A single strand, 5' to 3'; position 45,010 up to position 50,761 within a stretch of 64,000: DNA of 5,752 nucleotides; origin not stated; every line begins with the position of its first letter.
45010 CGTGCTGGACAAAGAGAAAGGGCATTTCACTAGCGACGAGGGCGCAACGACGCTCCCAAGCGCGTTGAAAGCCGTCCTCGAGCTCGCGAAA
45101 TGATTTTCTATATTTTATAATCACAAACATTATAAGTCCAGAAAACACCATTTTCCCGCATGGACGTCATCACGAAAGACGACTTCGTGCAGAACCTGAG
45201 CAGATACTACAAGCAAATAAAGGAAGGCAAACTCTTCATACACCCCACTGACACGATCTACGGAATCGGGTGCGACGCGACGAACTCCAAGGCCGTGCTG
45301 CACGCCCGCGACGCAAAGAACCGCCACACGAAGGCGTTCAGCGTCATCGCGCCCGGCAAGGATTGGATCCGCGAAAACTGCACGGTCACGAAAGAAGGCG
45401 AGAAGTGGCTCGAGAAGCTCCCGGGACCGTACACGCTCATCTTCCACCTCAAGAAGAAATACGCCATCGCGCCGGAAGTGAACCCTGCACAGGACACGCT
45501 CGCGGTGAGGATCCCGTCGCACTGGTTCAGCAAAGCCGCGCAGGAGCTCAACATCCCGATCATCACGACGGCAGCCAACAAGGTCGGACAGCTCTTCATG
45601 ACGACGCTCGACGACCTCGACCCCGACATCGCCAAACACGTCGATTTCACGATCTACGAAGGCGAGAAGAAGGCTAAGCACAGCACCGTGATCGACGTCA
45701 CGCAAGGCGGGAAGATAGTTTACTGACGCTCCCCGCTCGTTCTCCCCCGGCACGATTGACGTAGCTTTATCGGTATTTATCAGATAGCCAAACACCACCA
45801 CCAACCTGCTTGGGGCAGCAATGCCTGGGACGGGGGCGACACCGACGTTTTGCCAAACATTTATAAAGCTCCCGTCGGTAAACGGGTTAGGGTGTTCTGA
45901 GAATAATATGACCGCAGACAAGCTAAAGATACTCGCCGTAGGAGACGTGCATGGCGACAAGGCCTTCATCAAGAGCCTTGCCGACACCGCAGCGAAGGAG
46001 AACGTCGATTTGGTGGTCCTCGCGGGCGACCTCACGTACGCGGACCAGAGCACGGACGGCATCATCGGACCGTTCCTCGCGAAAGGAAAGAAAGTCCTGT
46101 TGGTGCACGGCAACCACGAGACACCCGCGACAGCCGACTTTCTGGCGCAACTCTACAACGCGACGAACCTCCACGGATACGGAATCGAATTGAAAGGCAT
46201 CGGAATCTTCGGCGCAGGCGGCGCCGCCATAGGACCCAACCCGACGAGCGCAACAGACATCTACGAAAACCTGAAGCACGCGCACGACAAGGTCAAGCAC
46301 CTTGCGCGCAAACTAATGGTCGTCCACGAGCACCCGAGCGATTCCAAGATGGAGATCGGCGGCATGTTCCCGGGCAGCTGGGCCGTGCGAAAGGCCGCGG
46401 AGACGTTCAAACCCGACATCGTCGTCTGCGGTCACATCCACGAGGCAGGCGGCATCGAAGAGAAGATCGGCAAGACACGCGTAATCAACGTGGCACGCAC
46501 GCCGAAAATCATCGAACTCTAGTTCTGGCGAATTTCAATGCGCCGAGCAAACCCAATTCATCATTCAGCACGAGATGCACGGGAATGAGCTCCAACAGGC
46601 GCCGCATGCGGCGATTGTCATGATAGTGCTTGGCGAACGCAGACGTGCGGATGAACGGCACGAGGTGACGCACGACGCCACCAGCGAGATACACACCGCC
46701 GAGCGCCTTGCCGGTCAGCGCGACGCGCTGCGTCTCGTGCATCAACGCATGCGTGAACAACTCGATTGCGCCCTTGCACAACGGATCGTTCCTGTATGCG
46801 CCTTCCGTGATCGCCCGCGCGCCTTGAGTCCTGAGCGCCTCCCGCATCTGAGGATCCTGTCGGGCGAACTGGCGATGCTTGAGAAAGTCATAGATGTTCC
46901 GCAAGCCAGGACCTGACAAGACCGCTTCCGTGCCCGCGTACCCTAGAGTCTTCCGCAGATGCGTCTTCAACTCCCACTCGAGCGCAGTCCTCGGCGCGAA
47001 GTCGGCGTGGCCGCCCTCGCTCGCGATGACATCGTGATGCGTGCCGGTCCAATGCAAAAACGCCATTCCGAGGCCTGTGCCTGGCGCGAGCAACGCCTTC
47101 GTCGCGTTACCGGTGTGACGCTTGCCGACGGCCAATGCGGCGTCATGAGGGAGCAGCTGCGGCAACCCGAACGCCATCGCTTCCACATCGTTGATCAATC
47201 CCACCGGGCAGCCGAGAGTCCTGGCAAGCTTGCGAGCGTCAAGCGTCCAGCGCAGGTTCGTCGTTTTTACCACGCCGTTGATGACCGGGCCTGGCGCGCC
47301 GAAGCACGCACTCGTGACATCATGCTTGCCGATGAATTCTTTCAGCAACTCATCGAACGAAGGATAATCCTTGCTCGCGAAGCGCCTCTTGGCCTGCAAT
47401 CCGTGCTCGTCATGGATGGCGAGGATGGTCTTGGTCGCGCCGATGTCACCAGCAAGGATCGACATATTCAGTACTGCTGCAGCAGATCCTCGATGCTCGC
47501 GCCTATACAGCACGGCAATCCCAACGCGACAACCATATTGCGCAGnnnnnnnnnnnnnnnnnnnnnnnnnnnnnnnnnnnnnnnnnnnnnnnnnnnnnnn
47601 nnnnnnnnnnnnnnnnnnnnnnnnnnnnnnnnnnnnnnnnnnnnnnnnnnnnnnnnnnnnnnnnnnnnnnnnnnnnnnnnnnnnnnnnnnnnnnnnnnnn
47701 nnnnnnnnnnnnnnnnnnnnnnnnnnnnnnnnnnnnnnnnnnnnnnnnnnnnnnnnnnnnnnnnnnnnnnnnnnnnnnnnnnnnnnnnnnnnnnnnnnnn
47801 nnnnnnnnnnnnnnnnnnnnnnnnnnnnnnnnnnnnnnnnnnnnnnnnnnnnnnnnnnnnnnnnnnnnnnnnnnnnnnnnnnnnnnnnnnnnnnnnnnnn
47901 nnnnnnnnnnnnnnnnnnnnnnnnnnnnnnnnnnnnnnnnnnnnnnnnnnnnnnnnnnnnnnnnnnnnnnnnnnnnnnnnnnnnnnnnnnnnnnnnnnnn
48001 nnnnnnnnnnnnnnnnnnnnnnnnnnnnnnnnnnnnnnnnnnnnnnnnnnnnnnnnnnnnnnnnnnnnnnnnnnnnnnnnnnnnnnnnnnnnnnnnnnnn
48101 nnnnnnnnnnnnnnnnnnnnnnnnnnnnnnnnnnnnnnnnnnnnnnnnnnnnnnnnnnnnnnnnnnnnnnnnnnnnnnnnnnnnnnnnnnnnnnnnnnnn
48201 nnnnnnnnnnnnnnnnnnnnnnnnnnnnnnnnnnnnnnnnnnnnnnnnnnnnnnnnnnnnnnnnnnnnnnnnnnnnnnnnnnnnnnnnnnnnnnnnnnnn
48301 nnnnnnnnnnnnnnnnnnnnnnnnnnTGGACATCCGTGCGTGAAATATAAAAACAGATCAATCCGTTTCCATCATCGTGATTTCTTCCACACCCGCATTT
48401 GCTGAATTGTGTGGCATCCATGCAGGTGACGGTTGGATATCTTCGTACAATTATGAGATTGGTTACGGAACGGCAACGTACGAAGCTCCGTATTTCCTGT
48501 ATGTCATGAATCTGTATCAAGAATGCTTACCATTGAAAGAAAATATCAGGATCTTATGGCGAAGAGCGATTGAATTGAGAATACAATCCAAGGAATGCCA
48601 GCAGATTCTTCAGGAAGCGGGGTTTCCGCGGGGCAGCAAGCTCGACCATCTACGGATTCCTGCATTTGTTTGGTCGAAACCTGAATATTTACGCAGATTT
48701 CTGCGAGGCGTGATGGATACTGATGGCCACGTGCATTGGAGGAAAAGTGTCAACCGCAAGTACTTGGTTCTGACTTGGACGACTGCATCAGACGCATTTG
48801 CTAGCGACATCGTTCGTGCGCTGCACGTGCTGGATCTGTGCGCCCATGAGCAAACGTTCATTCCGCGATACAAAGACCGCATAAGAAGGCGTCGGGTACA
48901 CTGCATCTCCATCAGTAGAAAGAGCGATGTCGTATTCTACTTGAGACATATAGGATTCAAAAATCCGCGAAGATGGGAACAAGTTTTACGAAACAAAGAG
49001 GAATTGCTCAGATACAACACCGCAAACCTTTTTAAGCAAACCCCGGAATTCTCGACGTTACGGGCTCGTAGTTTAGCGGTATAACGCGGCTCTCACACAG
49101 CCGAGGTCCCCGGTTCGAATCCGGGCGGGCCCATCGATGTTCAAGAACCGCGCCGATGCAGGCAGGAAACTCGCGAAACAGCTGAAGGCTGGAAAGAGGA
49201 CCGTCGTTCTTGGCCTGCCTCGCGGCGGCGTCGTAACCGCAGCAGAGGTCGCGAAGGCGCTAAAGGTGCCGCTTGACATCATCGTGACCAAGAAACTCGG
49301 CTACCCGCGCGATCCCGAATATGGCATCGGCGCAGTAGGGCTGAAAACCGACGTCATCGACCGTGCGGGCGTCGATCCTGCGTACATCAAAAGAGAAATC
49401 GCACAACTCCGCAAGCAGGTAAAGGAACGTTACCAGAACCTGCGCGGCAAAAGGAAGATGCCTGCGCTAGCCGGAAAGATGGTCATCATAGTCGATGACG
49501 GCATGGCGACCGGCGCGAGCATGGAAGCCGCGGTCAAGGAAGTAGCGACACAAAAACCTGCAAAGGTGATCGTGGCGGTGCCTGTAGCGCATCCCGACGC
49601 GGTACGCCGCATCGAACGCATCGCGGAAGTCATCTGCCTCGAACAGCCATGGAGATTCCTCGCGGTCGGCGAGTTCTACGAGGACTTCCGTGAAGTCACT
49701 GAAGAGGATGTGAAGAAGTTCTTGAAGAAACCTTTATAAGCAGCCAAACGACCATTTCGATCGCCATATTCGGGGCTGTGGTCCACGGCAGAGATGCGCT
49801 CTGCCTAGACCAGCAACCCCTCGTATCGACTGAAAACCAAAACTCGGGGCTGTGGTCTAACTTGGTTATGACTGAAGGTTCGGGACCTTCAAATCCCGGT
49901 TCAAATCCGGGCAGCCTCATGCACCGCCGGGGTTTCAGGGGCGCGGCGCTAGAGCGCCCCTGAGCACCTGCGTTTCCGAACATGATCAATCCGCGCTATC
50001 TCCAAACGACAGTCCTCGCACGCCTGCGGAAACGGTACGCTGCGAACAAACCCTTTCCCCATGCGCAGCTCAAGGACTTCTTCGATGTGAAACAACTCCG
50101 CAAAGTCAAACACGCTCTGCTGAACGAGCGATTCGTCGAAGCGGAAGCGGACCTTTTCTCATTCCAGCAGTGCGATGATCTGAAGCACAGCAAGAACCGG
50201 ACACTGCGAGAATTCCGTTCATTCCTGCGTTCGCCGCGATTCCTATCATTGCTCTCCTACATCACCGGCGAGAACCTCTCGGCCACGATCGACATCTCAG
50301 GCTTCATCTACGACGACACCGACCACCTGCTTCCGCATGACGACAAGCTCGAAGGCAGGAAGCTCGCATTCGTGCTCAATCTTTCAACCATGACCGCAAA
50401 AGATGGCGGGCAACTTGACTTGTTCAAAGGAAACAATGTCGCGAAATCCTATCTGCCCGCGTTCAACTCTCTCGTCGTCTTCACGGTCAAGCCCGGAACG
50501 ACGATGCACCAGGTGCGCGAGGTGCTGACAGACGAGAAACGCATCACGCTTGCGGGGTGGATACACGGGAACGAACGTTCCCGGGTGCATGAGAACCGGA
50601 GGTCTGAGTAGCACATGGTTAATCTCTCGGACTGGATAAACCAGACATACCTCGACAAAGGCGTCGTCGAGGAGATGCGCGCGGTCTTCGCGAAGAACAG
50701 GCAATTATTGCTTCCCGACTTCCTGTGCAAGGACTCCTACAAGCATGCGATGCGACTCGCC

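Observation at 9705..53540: All family copies share one strand orientation and each abuts a gene's 3' end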

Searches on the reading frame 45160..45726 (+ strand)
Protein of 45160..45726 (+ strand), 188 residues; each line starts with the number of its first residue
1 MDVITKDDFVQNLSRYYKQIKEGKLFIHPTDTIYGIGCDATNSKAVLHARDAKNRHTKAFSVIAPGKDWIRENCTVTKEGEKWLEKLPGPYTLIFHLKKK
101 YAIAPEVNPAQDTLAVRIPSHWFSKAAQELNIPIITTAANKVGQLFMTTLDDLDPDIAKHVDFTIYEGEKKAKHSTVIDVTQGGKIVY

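Call 22: search_protein_families(library=pfam, proteins=[window:45160-45726:+])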
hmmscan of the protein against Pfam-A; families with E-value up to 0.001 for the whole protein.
window:45160-45726:+ (188 aa): 1 family
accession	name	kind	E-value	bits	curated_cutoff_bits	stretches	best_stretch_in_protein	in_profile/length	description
PF01300.24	Sua5_yciO_yrdC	-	5.8e-36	124.1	25.1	1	19-184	2-171/178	Telomere recombination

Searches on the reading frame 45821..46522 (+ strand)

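Call 22: search_protein_families(library=pfam, proteins=[window:45821-46522:+])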
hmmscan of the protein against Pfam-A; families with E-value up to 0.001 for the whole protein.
window:45821-46522:+ (233 aa): 3 families
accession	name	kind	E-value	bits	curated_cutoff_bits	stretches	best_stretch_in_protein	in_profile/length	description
PF00149.33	Metallophos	-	3.3e-17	64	21.5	1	35-208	1-190/191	Calcineurin-like phosphoesterase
PF12850.12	Metallophos_2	-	4.6e-14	53.1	27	1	35-223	1-131/154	Calcineurin-like phosphoesterase superfamily domain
PF14582.11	Metallophos_3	-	6.4e-10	39.2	28.2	2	34-75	5-46/259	Metallophosphoesterase, calcineurin superfamily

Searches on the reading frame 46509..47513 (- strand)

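Call 70: search_protein_families(library=pfam, proteins=[window:46509-47513:-], max_evalue=0.001)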
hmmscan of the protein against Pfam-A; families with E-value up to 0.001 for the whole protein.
window:46509-47513:- (334 aa): 2 families
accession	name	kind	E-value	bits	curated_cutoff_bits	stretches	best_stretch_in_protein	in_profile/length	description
PF02685.22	Glucokinase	-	3e-82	276.6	22.1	1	20-330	1-312/314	Glucokinase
PF00480.26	ROK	-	1.7e-06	28.2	22.9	1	23-328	5-290/294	ROK family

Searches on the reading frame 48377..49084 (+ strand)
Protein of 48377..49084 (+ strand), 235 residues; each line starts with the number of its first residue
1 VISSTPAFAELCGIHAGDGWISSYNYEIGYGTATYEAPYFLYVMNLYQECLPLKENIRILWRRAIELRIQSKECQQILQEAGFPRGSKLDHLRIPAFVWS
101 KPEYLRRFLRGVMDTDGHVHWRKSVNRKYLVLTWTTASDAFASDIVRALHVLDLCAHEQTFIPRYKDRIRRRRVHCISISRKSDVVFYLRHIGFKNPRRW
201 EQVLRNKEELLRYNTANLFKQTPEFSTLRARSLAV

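Call 70: search_protein_families(library=pfam, proteins=[window:48377-49084:+], max_evalue=0.001)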
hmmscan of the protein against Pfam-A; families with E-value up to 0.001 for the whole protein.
window:48377-49084:+ (235 aa): 1 family
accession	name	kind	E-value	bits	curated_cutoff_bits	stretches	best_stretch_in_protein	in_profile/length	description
PF14528.11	LAGLIDADG_3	-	3.1e-08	34.2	22.5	1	103-193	1-82/82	LAGLIDADG-like domain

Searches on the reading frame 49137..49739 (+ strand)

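Call 70: search_protein_families(library=pfam, proteins=[window:49137-49739:+], max_evalue=0.001)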
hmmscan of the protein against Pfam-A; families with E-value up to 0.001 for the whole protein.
window:49137-49739:+ (200 aa): 3 families
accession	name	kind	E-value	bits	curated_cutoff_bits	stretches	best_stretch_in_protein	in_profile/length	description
PF00156.33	Pribosyltran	-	7.4e-21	74.6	26.3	1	4-164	10-138/158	Phosphoribosyl transferase domain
PF14681.12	UPRTase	-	0.00033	20.6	27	1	95-160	107-169/206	Uracil phosphoribosyltransferase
PF24390.1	PRTase-CE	-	0.00082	19.8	27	1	91-162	84-158/253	PRTase-CE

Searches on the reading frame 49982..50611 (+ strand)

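Call 70: search_protein_families(library=pfam, proteins=[window:49982-50611:+], max_evalue=0.001)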
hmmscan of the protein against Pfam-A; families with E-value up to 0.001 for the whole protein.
window:49982-50611:+ (209 aa): 2 families
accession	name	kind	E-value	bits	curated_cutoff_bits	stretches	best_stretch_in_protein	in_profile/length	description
PF13661.12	2OG-FeII_Oxy_4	-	8.4e-22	77.9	27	1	109-195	5-98/98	2OG-Fe(II) oxygenase superfamily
PF13640.12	2OG-FeII_Oxy_3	-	1.3e-13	52.1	27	1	110-195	6-98/98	2OG-Fe(II) oxygenase superfamily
